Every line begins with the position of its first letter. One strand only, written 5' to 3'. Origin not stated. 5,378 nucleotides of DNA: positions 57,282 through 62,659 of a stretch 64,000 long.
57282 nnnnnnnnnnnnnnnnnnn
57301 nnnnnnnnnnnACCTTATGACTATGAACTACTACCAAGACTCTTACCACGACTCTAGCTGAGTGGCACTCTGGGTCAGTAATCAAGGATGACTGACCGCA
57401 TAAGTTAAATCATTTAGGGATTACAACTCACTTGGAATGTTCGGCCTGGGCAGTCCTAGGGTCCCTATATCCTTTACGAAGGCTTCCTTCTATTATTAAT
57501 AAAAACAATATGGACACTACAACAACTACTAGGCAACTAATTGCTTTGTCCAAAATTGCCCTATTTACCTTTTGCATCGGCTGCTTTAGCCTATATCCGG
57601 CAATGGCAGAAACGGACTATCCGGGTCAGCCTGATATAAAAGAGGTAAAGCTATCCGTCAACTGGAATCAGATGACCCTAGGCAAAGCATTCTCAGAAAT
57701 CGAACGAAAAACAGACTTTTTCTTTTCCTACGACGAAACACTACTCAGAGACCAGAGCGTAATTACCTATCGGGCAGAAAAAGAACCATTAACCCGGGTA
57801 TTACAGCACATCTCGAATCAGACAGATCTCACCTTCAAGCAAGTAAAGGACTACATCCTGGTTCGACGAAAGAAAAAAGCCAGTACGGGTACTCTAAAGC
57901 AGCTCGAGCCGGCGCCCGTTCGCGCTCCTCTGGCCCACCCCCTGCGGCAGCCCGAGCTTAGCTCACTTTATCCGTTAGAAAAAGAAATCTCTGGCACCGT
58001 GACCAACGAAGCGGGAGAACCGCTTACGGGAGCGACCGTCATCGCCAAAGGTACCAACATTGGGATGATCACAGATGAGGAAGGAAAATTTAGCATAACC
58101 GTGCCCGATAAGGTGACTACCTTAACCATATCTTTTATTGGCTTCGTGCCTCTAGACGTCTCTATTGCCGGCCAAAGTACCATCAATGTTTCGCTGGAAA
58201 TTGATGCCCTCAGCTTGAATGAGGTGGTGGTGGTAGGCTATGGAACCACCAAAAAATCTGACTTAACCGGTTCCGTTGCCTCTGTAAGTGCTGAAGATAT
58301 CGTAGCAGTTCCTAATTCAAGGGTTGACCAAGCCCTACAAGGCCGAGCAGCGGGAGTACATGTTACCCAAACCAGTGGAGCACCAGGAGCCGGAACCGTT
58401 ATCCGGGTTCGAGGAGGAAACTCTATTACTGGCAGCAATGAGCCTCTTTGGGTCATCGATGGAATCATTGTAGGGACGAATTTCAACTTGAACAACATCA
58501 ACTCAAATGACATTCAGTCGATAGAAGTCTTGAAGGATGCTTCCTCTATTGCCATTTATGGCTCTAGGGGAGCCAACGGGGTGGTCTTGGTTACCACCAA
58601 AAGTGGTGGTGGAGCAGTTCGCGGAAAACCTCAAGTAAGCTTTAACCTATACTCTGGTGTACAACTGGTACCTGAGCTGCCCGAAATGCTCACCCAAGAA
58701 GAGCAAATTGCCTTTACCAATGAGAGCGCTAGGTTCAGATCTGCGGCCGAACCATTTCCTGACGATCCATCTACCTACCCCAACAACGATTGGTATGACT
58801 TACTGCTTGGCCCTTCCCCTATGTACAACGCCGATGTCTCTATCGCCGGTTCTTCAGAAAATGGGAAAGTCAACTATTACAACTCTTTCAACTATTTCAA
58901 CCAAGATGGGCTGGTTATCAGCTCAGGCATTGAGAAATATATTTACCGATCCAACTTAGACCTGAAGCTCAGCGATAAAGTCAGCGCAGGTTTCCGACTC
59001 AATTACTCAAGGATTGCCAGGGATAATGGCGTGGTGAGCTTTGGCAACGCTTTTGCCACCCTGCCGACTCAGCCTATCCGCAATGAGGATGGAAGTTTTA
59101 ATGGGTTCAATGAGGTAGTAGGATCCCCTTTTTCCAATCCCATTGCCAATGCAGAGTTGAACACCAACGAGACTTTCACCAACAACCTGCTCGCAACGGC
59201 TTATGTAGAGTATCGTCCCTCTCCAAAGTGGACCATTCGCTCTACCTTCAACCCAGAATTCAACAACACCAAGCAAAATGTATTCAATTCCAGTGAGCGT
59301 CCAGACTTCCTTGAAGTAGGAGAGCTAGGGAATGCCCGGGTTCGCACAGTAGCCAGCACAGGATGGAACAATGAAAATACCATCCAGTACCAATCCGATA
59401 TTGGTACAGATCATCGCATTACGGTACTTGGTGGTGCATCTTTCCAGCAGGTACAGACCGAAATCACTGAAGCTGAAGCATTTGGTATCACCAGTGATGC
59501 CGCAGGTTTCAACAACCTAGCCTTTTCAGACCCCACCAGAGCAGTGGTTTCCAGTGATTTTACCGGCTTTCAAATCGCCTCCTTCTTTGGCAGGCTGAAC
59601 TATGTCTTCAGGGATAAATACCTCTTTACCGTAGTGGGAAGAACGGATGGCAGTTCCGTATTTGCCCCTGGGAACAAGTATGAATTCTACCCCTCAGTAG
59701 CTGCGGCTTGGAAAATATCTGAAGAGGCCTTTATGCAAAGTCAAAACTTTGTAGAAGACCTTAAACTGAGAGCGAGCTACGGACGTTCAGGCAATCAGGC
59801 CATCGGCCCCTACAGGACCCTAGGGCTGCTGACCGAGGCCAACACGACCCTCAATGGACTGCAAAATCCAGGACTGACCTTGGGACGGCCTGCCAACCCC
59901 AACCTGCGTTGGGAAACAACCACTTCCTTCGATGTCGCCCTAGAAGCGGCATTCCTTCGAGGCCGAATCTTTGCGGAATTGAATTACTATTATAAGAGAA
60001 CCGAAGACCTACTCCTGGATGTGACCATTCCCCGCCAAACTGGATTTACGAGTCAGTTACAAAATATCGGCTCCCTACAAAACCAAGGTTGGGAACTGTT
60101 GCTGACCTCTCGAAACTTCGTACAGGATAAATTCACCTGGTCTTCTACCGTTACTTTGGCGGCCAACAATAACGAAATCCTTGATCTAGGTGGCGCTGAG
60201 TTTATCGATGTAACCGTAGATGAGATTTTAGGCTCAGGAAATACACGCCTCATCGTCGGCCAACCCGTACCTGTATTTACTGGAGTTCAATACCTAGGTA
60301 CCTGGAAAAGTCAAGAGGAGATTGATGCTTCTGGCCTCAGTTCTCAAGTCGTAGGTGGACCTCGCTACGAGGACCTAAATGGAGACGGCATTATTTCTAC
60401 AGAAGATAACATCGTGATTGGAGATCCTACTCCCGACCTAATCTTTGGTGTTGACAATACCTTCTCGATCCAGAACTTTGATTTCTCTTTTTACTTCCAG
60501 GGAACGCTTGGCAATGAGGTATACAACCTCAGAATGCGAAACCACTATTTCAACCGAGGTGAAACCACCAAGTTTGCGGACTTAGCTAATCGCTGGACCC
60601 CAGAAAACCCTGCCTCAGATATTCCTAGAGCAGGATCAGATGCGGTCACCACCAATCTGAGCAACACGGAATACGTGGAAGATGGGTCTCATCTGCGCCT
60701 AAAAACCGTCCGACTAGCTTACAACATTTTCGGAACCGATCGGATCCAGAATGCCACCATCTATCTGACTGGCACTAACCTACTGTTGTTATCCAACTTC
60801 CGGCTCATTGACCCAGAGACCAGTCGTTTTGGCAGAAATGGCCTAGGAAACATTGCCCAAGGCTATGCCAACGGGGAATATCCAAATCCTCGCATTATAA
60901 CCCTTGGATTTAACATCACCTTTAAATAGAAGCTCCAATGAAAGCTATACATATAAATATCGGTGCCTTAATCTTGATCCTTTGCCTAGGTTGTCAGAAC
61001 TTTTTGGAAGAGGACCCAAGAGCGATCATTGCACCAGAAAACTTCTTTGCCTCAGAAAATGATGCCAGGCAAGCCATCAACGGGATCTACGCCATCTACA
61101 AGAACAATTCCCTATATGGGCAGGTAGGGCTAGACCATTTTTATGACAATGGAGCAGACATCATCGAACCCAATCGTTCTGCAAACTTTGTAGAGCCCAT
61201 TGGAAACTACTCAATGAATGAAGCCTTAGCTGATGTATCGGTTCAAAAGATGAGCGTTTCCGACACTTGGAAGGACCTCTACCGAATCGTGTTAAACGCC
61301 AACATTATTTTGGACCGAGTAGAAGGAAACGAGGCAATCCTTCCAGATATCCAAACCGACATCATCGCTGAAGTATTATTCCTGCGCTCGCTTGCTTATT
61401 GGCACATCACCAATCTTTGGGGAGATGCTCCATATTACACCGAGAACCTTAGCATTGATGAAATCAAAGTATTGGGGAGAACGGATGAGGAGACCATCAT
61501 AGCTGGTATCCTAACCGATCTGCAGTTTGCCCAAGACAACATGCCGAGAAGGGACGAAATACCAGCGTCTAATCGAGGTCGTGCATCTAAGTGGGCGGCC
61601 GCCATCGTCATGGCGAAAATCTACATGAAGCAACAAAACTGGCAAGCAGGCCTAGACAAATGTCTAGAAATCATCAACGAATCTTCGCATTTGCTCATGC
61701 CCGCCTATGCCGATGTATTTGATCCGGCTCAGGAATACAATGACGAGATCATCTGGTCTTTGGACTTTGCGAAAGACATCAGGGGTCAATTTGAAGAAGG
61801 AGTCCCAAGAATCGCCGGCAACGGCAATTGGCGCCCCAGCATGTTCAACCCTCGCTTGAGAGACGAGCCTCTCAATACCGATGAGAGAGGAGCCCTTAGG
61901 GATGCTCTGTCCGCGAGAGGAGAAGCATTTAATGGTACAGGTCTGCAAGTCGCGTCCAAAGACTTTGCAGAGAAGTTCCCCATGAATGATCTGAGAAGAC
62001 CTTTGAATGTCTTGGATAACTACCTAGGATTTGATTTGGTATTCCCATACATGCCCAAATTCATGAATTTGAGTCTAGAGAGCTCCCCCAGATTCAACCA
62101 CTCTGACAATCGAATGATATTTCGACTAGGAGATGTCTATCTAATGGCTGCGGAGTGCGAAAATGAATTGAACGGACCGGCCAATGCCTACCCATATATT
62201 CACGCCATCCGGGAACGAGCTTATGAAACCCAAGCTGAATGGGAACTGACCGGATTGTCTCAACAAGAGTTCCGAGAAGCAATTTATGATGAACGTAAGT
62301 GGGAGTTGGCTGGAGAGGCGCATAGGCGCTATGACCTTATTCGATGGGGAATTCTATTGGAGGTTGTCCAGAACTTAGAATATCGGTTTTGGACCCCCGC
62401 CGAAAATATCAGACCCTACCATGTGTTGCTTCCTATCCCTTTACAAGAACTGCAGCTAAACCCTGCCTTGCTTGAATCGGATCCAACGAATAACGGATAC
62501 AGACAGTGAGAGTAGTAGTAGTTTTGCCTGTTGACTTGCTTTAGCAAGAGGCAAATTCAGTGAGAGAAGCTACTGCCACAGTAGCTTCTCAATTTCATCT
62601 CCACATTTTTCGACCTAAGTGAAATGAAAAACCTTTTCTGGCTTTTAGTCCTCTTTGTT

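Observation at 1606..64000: A ~62-kb super-locus that looks built for a sulfated, rhamnose-rich polysaccharide, without an obvious canonical lyase set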

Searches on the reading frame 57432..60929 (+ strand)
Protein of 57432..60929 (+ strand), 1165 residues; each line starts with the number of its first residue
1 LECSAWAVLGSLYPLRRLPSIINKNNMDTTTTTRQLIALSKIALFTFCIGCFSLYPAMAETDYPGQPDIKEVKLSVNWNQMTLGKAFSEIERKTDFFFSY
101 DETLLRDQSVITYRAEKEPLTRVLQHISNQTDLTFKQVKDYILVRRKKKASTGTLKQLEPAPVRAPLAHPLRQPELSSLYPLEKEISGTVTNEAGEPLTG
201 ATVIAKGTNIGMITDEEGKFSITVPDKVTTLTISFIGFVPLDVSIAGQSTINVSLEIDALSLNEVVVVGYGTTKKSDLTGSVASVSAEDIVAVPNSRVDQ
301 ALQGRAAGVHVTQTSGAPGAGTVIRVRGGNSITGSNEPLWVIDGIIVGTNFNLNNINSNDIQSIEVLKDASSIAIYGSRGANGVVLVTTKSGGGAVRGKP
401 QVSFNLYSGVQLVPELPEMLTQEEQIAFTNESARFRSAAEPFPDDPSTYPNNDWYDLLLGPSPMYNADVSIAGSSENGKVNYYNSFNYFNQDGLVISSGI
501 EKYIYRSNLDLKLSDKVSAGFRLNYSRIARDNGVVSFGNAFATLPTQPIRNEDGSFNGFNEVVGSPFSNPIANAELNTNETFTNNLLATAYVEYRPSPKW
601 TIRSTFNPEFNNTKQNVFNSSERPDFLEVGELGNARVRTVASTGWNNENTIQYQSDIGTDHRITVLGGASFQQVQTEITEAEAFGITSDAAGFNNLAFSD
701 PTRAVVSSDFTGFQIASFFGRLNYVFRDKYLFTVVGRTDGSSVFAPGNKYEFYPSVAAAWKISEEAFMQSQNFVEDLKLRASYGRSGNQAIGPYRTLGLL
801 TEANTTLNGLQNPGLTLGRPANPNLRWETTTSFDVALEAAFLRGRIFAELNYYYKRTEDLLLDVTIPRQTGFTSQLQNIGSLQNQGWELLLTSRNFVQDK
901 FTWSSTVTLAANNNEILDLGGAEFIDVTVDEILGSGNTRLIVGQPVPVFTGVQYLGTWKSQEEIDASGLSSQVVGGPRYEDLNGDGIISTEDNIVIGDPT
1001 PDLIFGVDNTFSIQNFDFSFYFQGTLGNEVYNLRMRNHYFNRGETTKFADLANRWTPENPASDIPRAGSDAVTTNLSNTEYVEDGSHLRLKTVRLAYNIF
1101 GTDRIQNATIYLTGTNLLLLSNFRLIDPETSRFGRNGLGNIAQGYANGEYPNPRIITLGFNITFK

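Call 9: search_protein_families(library=pfam, proteins=[window:57432-60929:+], max_evalue=0.001)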
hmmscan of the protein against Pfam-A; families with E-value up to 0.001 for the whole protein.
window:57432-60929:+ (1165 aa): 3 families
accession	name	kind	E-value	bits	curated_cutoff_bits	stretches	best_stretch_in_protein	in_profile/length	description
PF07715.20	Plug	-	2e-19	70.5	23.9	1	275-384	2-107/107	TonB-dependent Receptor Plug Domain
PF13715.12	CarbopepD_reg_2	-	1e-18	67.6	32.2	1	186-267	1-88/88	CarboxypepD_reg-like domain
PF13620.12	CarboxypepD_reg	-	2.4e-12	47.5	32.3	1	186-255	2-81/82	Carboxypeptidase regulatory-like domain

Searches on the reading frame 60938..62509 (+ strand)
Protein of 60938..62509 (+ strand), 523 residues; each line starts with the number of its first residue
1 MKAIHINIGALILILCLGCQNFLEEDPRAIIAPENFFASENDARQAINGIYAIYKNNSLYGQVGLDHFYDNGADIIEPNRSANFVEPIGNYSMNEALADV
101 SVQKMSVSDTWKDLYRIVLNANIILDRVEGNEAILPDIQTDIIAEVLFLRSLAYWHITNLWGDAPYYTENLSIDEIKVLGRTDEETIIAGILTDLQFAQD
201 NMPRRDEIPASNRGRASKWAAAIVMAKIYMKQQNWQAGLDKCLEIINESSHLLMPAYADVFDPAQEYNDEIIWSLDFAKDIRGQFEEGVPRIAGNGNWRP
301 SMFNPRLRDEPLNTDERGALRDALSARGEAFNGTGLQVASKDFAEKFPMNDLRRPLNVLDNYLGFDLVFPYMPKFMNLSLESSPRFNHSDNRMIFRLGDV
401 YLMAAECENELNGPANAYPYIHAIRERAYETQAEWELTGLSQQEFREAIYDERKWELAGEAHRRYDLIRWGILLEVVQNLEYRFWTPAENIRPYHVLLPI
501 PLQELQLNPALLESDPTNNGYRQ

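Call 9: search_protein_families(library=pfam, proteins=[window:60938-62509:+], max_evalue=0.001)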
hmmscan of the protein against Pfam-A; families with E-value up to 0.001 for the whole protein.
window:60938-62509:+ (523 aa): 3 families
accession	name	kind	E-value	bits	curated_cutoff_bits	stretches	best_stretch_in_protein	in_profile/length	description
PF07980.17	SusD_RagB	-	5.3e-32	112.1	23.1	1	370-512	133-292/297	SusD family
PF14322.12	SusD-like_3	-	2.4e-17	64.3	27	1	22-230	2-191/191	Starch-binding associating with outer membrane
PF12771.13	SusD-like_2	-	5e-06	26.1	27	1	107-202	57-150/415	Starch-binding associating with outer membrane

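Call 18: find_encoding_contigs(protein=window:60938-62509:+, flank=10000, max_places=4)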
Protein window:60938-62509:+ (523 aa): no gene with exactly this product is on record in the collection.
